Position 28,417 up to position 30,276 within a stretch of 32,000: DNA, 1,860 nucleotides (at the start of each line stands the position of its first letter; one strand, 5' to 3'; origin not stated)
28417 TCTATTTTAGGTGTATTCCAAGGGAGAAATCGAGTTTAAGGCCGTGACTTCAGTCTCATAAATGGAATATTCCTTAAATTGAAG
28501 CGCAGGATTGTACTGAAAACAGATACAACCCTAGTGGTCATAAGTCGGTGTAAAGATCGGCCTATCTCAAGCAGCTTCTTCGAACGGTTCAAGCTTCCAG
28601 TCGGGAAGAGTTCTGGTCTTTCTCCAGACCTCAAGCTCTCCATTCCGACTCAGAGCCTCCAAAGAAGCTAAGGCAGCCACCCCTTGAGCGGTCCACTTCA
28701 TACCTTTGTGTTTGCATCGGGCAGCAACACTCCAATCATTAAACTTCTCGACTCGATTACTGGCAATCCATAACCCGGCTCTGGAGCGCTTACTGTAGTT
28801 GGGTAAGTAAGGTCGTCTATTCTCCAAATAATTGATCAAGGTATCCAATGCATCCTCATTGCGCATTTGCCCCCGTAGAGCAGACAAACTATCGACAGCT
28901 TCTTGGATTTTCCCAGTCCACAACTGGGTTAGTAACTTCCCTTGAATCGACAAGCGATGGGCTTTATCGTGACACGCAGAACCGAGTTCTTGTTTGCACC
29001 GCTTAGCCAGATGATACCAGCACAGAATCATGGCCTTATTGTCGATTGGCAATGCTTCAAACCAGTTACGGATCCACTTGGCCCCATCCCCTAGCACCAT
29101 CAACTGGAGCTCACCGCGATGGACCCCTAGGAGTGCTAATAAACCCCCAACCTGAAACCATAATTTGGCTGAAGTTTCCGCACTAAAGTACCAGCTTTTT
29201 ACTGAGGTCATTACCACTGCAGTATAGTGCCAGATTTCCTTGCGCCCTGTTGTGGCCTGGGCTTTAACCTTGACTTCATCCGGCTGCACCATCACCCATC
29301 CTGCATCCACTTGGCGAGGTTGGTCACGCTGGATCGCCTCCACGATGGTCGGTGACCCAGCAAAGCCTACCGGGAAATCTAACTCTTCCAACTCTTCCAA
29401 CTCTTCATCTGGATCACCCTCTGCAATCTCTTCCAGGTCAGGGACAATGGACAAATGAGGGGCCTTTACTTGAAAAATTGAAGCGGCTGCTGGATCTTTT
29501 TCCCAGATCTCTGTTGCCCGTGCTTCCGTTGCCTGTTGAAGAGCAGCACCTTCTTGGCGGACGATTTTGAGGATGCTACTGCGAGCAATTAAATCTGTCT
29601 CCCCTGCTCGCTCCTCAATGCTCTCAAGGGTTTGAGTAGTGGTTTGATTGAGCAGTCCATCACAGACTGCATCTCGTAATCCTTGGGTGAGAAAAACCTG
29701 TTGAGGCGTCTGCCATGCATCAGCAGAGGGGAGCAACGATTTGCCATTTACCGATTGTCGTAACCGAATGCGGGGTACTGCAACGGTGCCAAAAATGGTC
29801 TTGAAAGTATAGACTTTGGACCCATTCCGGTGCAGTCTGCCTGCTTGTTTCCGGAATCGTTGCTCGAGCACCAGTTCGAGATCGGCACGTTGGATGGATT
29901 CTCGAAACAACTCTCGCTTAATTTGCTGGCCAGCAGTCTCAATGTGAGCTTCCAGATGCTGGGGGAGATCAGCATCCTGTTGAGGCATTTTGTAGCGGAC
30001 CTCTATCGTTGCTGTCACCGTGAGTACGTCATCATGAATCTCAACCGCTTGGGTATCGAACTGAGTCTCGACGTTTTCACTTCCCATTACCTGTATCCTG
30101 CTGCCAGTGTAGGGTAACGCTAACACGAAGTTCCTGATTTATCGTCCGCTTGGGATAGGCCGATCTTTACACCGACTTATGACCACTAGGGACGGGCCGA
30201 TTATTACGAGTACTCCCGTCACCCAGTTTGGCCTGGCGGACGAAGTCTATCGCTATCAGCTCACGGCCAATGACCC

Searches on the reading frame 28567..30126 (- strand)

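Call 73: search_protein_families(library=pfam, proteins=[window:28567-30126:-], max_evalue=0.00001)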
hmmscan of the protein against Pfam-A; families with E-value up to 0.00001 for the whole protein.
window:28567-30126:- (519 aa): 1 family
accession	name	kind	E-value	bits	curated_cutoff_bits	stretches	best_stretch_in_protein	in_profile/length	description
PF06782.17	UPF0236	-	5.4e-08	32.5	24.3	0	312-498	206-390/400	Uncharacterised protein family (UPF0236)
